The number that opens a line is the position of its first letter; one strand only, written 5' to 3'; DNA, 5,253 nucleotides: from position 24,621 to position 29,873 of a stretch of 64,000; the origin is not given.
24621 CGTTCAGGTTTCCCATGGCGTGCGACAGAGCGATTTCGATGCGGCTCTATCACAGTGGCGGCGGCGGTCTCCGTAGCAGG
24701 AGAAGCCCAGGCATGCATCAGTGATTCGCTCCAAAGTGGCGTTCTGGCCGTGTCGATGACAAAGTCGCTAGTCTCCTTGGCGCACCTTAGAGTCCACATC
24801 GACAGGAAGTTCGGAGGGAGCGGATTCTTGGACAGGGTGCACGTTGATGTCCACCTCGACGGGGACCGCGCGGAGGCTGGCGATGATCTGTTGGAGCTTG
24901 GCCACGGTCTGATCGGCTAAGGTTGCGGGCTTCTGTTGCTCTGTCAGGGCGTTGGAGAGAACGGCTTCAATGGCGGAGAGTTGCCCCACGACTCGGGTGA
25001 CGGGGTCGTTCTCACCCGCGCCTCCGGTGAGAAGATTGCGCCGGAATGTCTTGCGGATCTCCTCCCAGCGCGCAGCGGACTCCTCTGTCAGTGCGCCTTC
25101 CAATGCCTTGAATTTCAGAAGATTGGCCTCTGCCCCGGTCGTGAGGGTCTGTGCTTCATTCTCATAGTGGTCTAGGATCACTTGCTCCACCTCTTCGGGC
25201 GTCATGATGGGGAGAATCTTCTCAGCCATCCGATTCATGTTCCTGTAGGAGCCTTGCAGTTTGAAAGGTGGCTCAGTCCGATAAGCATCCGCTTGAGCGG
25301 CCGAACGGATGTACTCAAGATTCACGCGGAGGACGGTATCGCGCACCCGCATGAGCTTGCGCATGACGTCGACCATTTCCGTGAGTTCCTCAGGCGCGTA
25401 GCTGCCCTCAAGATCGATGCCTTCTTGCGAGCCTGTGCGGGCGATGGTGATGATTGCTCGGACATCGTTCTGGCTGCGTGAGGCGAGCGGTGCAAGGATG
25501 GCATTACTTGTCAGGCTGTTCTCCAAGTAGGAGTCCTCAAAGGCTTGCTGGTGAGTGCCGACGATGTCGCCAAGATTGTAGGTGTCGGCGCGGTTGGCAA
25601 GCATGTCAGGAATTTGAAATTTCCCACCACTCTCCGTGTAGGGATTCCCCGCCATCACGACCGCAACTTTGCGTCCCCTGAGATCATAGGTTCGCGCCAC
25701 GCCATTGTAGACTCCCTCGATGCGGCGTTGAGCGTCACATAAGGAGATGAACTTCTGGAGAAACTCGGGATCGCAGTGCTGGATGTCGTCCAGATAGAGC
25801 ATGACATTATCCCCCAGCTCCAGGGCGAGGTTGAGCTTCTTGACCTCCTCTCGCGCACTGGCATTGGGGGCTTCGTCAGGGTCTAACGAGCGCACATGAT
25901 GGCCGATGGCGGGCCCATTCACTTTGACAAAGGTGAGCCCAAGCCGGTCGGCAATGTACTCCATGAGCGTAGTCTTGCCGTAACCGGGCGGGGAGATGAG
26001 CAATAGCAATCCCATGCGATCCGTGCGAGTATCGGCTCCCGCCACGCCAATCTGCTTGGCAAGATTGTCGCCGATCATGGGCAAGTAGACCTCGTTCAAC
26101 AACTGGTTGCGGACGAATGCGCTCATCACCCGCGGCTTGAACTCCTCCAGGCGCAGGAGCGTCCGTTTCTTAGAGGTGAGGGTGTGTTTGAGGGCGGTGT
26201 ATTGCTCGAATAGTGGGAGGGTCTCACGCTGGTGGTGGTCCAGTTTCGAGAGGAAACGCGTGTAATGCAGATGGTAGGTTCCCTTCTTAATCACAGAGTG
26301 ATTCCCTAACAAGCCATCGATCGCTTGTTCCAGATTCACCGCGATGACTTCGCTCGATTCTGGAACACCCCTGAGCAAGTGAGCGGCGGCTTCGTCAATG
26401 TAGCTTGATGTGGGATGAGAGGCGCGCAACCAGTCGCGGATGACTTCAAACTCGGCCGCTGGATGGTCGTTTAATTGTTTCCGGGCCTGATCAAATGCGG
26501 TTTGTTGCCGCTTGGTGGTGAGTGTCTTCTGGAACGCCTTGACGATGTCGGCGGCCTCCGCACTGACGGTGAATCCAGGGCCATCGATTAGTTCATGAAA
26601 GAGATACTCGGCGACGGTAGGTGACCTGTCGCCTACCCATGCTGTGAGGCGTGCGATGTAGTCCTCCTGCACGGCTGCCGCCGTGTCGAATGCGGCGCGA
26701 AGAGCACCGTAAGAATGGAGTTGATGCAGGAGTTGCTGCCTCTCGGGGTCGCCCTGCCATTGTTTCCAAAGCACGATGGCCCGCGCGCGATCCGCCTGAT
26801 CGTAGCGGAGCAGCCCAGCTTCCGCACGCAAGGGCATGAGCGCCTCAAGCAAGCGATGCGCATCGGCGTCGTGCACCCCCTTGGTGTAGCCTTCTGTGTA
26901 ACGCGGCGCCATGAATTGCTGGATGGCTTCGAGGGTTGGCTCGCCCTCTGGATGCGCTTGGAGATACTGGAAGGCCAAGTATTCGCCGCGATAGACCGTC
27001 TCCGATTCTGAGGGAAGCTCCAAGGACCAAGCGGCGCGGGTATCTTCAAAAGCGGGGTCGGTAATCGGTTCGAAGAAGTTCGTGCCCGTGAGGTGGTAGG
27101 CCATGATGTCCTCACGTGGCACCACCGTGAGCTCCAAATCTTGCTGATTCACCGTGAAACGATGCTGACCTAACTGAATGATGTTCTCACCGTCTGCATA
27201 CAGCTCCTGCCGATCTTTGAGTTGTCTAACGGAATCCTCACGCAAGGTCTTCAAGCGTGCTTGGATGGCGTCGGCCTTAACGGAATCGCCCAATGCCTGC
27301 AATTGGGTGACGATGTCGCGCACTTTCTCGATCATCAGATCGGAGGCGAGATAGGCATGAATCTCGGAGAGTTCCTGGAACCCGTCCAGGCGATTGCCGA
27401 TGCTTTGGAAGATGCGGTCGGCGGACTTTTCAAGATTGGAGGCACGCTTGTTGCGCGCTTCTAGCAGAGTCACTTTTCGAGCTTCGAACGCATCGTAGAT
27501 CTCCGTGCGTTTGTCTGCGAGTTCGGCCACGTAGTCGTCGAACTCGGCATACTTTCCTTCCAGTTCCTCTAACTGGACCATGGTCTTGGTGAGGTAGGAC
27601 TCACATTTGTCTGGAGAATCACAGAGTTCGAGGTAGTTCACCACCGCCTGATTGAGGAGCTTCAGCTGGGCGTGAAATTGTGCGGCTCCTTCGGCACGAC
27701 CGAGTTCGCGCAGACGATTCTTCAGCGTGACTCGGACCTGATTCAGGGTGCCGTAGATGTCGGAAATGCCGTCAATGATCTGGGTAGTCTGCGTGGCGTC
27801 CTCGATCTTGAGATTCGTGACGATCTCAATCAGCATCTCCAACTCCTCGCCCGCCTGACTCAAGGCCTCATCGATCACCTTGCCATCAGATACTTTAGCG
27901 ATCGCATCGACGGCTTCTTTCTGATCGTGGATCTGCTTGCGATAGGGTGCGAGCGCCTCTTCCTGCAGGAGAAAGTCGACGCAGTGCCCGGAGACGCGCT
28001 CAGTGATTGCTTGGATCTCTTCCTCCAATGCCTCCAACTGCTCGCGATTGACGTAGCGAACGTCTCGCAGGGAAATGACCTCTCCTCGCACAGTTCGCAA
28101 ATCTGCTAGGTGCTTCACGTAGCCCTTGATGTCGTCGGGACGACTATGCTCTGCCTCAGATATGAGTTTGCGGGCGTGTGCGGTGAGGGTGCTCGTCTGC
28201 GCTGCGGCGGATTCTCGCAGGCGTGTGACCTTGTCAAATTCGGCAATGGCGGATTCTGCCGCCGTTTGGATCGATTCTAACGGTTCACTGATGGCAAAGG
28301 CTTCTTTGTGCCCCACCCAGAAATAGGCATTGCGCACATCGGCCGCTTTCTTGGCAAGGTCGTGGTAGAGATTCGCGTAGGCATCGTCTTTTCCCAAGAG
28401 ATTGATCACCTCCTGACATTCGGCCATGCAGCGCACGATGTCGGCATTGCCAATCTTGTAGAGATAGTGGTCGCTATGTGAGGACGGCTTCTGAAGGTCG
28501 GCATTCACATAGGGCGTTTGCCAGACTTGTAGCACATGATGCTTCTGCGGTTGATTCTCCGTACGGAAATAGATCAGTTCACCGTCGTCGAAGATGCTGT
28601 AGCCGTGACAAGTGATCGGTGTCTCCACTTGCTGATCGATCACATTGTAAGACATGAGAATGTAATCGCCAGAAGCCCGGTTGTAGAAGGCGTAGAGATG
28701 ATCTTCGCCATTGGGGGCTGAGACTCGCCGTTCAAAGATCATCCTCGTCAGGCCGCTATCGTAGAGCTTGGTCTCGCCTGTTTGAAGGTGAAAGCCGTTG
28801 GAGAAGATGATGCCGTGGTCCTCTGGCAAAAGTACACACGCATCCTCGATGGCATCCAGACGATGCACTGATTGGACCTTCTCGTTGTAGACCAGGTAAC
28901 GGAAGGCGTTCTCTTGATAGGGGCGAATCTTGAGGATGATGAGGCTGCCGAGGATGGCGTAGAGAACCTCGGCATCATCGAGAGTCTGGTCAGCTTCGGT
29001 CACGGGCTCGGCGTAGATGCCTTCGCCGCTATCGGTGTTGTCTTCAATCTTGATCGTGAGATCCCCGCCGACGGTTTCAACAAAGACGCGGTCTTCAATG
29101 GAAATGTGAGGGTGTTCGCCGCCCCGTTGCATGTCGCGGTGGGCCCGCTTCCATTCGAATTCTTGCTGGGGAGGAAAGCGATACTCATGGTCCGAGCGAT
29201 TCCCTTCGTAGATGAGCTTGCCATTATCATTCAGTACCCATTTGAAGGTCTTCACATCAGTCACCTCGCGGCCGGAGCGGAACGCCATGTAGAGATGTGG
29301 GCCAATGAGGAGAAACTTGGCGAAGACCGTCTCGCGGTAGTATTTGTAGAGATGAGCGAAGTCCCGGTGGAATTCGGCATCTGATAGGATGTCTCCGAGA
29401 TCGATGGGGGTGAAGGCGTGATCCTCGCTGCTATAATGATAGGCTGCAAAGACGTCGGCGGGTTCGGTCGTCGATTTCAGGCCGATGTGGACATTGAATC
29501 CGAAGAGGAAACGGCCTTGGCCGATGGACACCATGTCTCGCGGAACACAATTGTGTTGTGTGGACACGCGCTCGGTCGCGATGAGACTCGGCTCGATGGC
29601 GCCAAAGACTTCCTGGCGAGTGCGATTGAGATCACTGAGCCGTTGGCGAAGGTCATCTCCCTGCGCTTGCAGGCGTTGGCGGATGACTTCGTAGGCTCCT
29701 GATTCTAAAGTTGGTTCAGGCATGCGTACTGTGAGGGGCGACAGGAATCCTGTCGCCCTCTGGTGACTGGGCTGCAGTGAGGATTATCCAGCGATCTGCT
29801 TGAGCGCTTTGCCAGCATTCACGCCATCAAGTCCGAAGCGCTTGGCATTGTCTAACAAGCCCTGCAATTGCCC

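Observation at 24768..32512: Three-gene NfeD-flotillin-giant AAA+ ATPase operon: the yqiJK pair extended by a 1651-aa motor-like protein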

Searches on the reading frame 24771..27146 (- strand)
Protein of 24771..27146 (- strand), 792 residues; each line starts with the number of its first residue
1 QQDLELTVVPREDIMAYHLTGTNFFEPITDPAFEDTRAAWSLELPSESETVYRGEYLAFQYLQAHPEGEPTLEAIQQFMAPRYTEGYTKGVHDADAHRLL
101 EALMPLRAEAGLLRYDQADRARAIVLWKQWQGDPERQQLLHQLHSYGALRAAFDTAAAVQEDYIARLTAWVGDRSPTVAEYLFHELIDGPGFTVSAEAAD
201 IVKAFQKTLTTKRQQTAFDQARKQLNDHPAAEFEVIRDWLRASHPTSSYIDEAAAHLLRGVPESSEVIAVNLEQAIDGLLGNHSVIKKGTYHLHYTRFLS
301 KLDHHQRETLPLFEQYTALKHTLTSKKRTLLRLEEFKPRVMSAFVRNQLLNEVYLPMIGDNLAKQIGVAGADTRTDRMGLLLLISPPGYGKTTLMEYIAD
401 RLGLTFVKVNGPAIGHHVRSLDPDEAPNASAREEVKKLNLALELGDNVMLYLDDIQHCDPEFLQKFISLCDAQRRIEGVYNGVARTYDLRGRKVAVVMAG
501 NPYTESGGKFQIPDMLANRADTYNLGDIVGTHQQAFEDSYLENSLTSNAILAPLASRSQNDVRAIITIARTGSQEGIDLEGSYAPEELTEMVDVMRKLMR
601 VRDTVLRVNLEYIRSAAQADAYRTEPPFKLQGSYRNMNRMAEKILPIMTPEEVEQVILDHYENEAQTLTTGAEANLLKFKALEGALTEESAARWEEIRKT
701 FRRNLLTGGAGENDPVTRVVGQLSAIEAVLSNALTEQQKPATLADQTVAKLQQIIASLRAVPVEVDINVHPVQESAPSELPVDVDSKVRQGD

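Call 45: predict_structure(alignment_id=A4)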
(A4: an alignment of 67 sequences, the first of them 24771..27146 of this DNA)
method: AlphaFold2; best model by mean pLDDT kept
length: 792 residues; sequences in the alignment: 67
mean_pLDDT: 85.5   pTM: 0.73
mean pLDDT of the five models: 85.5, 82.6, 82.1, 80.8, 80.5
residues with pLDDT >= 90: 447; 70-90: 220; 50-70: 94; < 50: 31
segments of 3 or more residues with pLDDT < 50: 739-743, 761-766, 771-780, 787-792
pLDDT, mean of each block of 10 residues (from residue 1): 80 94 93 96 94 97 92 94 89 97 94 93 94 89 90 81 91 87 90 94 97 96 95 97 94 96 93 96 96 95 95 97 95 84 68 84 74 67 79 86 90 91 95 95 92 89 84 83 91 89 60 66 78 87 90 86 93 91 93 97 93 80 85 91 96 96 87 93 93 92 74 58 63 55 55 63 48 45 51 40
secondary structure, 60 per line:
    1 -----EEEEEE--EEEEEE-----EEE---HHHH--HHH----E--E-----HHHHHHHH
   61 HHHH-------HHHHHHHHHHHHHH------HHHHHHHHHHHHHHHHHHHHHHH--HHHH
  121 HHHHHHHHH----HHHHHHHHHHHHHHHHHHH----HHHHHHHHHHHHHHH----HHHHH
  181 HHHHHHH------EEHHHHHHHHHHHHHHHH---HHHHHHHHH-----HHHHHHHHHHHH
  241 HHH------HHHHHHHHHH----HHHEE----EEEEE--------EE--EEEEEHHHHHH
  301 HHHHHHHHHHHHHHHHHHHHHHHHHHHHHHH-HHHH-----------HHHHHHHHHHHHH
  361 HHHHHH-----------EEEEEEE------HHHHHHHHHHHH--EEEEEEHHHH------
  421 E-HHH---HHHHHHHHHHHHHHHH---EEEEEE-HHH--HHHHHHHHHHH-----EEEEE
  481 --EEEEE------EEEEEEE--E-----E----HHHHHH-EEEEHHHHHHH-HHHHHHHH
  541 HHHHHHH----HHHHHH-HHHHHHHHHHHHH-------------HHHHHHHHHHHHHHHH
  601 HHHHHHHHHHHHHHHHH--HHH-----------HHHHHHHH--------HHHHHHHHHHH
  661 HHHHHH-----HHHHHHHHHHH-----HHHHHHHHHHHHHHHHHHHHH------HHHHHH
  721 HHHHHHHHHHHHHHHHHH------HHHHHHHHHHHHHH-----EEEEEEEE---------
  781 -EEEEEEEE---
elements in order (helices of 4 or more, strands of 3 or more residues): E6-11 E14-19 E25-27 H31-34 H53-64 H72-85 H92-114 H117-129 H134-152 H157-171 H176-187 H196-211 H215-223 H229-243 H250-259 E273-277 E290-294 H295-331 H333-336 H348-366 E378-384 H391-402 E405-410 H411-414 H429-444 E448-453 H460-470 E476-480 E483-487 E494-500 H514-519 E521-524 H525-531 H533-547 H552-557 H559-571 H585-617 H634-641 H650-666 H672-682 H688-708 H715-738 H745-758 E764-771 E782-789
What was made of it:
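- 26136..27188 (-): Middle domain (residues 846-1196): a small beta element followed by a helical bundle; no known family. AF2 model pLDDT mostly above 90, helical (call 45).
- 24771..25043 (-): Variable C-terminal tail (residues 1561-1651). Low pLDDT (call 45).
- Closest known: MoxR AAA+ ATPases CbbQ and NorQ. Same: The model shows two short strands just before the strand that carries N1360 (call 45).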

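Call 68: search_solved_structures(query=A4, max_evalue=0.01, show_alignments=3)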
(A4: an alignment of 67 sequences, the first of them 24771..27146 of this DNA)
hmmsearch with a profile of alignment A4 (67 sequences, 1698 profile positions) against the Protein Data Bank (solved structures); distinct sequences matched with E-value up to 0.01: 52.
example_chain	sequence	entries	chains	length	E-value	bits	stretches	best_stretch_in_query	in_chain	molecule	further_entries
7wub_C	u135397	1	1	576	0.00034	21.1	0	1274-1312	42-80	Transitional endoplasmic reticulum ATPase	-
7wub_D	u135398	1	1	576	0.00034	21.1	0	1274-1312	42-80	Transitional endoplasmic reticulum ATPase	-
6mck_A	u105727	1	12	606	0.00039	20.9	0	1274-1311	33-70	Transitional endoplasmic reticulum ATPase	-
7lmy_A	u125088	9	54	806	0.00075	20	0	1274-1311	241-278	Transitional endoplasmic reticulum ATPase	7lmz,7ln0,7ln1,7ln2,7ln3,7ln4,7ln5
7rlj_A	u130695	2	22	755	0.00075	20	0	1274-1311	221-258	Transitional endoplasmic reticulum ATPase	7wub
9dx3_A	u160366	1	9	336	0.00076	20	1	1265-1308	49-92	Holliday junction branch migration complex subunit RuvB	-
8yka_A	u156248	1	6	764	0.00077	19.9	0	1274-1311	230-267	Transitional endoplasmic reticulum ATPase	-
7rlb_A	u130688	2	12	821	0.00078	19.9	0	1274-1311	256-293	Transitional endoplasmic reticulum ATPase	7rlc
5c18_A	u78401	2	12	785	0.00083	19.8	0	1274-1311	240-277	Transitional endoplasmic reticulum ATPase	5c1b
1ixr_C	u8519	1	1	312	0.00083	19.8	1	1266-1307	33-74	RuvB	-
7y4w_A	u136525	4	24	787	0.00083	19.8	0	1274-1311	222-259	Transitional endoplasmic reticulum ATPase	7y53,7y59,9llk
1ixs_B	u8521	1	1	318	0.00085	19.8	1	1266-1307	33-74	RuvB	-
8efv_D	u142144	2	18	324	0.00087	19.8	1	1266-1307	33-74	Holliday junction ATP-dependent DNA helicase RuvB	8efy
1hqc_A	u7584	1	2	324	0.00087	19.8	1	1266-1307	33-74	RUVB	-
7rlh_A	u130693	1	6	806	0.00088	19.7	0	1274-1311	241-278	Transitional endoplasmic reticulum ATPase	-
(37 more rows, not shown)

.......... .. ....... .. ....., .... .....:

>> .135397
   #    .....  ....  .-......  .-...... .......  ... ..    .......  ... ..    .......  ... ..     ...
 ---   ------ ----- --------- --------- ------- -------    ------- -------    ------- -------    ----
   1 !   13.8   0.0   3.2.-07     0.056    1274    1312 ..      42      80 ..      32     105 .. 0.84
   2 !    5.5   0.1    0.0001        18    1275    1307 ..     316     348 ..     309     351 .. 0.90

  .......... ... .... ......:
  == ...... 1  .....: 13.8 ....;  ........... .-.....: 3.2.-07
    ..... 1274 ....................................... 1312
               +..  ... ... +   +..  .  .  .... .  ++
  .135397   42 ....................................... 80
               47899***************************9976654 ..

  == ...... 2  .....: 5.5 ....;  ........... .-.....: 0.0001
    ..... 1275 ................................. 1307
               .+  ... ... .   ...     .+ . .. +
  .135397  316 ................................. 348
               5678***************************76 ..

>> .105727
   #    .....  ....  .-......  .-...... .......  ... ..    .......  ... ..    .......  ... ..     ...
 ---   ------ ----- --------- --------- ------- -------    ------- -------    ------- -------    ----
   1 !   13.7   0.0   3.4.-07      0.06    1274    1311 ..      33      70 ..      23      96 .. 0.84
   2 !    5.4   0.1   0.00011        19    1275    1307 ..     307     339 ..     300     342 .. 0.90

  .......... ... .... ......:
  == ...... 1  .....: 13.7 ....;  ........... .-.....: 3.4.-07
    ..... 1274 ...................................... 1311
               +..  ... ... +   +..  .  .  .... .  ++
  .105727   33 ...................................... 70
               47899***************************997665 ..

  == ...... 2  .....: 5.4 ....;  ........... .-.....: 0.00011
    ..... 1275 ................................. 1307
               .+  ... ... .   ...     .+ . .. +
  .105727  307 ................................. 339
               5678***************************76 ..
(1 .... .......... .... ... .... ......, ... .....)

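Call 84: fold_search(model_id=the predicted structure, library=pdb)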
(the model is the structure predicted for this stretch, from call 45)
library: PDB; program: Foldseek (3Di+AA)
matches with E <= 10: 1377; with E <= 0.001: 224
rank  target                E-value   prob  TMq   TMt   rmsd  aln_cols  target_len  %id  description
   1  9dx3_F                7.6e-06  1.00  0.18  0.37  10.9       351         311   15  EcRuvB 9-mer pre-assembly complex (released 2026-01-21)
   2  7x7p_M                1.7e-05  1.00  0.17  0.36  11.9       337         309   15  CryoEM structure of dsDNA-RuvB-RuvA domain3 complex (released 2023-03-15)
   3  9dx3_A                2.2e-05  1.00  0.18  0.39   9.0       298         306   15  EcRuvB 9-mer pre-assembly complex (released 2026-01-21)
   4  8ouw_6                2.4e-05  1.00  0.17  0.19  21.3       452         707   13  Cryo-EM structure of CMG helicase bound to TIM-1/TIPN-1 and homodimeric DNSN-1 on fork DNA (Caenorhabditis elegans) (released 2023-08-16)
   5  9bcx_6                2.7e-05  1.00  0.16  0.18  26.1       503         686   14  Cryo-EM structure of the S. cerevisiae ORC-Cdc6-Mcm2-7-DNA complex with a fully closed Mcm2-Mcm5 DNA entry gate (released 2025-01-01)
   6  7pbl_D                3.5e-05  1.00  0.17  0.35  10.2       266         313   19  RuvAB branch migration motor complexed to the Holliday junction - RuvB AAA+ state s1 [t2 dataset] (released 2022-09-14)
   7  7pbl_C                4.2e-05  1.00  0.18  0.37   9.8       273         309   19  RuvAB branch migration motor complexed to the Holliday junction - RuvB AAA+ state s1 [t2 dataset] (released 2022-09-14)
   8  6l1q_A                4.2e-05  1.00  0.17  0.40  13.8       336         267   14  Crystal structure of AfCbbQ2, a MoxR AAA+-ATPase and CbbQO-type Rubisco activase from Acidithiobacillus ferrooxidans (released 2019-12-18)
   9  9c6g_3                4.6e-05  1.00  0.15  0.20  17.9       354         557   14  Mcm double hexamer from human (released 2025-08-27)
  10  8efv_B                5.0e-05  1.00  0.18  0.36  11.6       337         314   15  Structure of single homo-hexameric Holliday junction ATP-dependent DNA helicase RuvB motor (released 2023-05-10)
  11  7pbl_A                5.8e-05  1.00  0.17  0.35  10.2       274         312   19  RuvAB branch migration motor complexed to the Holliday junction - RuvB AAA+ state s1 [t2 dataset] (released 2022-09-14)
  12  9blz                  6.9e-05  0.99  0.17  0.06  33.4       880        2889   12  State-1(phi motor) of full-length human dynein-1 in 5mM ATP (released 2025-04-23)
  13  9dx3_C                7.8e-05  1.00  0.17  0.35   9.7       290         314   17  EcRuvB 9-mer pre-assembly complex (released 2026-01-21)
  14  7plo_3                8.6e-05  1.00  0.17  0.20  19.8       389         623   13  H. sapiens replisome-CUL2/LRR1 complex (released 2021-11-10)
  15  8p5e_6                8.9e-05  1.00  0.16  0.19  18.8       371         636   13  S. cerevisiae nexus-sCMGE after DNA replication initiation (released 2024-05-29)
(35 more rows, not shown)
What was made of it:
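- On MoxR-class AAA+ (AAA_5 / helix-2-insert clade): Foldseek is less discriminating and lists RuvB, MCM, CbbQ and NorQ together (call 84).
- Foldseek lists RuvB and MCM among AAA+ matches (call 84).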

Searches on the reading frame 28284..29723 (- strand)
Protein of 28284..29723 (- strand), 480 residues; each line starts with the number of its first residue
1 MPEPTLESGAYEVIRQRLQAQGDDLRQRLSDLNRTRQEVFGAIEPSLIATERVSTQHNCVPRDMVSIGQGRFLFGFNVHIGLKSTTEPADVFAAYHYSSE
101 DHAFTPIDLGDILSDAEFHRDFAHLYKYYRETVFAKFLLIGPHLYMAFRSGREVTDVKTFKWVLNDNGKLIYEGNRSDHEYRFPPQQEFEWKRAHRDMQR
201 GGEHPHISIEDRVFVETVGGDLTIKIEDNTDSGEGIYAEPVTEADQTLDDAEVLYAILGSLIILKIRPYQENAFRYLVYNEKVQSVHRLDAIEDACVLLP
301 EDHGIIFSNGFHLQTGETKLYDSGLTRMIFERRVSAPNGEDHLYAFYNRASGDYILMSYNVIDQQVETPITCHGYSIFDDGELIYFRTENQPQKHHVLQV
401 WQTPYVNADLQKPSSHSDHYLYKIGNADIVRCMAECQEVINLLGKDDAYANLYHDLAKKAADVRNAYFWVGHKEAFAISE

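Call 36: predict_structure(alignment_id=A3)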
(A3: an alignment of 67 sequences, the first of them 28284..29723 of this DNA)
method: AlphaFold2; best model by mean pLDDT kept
length: 480 residues; sequences in the alignment: 67
mean_pLDDT: 90.4   pTM: 0.87
mean pLDDT of the five models: 90.4, 89.2, 89.2, 88.8, 88.4
residues with pLDDT >= 90: 355; 70-90: 100; 50-70: 19; < 50: 6
segments of 3 or more residues with pLDDT < 50: 1-6
pLDDT, mean of each block of 10 residues (from residue 1): 50 84 94 90 89 93 94 91 82 96 96 95 93 93 95 93 93 93 90 96 94 94 93 92 93 95 97 96 94 94 93 93 92 88 95 95 91 93 91 95 79 68 89 91 74 86 94 93
secondary structure, 60 per line:
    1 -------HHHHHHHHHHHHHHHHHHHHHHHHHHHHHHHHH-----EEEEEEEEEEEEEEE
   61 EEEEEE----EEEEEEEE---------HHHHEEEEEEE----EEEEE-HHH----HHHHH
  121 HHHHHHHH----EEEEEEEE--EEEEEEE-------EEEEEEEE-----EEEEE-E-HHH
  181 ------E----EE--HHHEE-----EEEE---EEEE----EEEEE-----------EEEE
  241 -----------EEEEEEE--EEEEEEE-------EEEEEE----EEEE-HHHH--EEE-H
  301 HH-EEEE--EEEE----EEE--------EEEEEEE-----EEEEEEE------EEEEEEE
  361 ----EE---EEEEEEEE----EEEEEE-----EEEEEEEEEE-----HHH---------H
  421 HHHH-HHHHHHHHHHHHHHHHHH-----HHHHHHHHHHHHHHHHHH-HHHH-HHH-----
elements in order: H8-40 E46-66 E71-78 H88-91 E92-98 E103-107 H116-128 E133-140 E143-149 E157-164 E170-174 E206-209 E213-216 E221-225 E237-240 E252-258 E261-267 E275-280 E285-288 H290-293 E296-298 E304-307 E310-313 E318-320 E329-335 E341-347 E354-360 E370-377 E382-387 E393-402 H420-424 H426-443 H449-466 H468-471
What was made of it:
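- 28320..29654 (-): DUF3686 (residues 24-468): N-terminal helix followed by a divergent beta-propeller. AF2 model of residues 1-480: pLDDT 90.4, pTM 0.87, mostly beta strands (call 36).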

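Call 39: search_protein_representatives(protein=window:28284-29723:-)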
Query: 480 residues. Proteins with E-value up to 0.001 (for the whole library): 738; up to 1e-10: 555; up to 1e-30: 256. The best 150 are listed.
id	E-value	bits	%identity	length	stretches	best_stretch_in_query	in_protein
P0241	2.2e-207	706.0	64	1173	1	6-477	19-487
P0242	4.5e-191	652.2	59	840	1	4-479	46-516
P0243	9.8e-188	641.2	58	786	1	5-480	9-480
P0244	5.3e-182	622.3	58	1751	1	2-479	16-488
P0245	1.8e-174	597.4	58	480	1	5-452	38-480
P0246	3.6e-174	596.5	53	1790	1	5-479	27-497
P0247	4.5e-167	573.1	54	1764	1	5-478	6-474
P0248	8.9e-161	552.3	51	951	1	5-473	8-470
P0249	3.9e-160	550.2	53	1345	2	169-478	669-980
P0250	1.4e-159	548.3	52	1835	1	6-478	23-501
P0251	1.4e-157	541.8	50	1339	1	5-479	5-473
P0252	1.2e-151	522.2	49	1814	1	5-477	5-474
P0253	1.9e-151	521.5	52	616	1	2-476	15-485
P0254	2.6e-151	521.1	50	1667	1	5-476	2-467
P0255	4.3e-150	517.1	49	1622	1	6-480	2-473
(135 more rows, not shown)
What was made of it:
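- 24768..29723 (-): Giant soluble ATPase gene (1651 aa), auto-named 'DNA repair ATPase' in databases. 738 clusters at 50% identity share the N-terminal domain, and the full-length members listed are mostly 1600-1900 aa (call 39).
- On DUF3686 family ('DNA repair ATPase'): For lengths see call 39.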
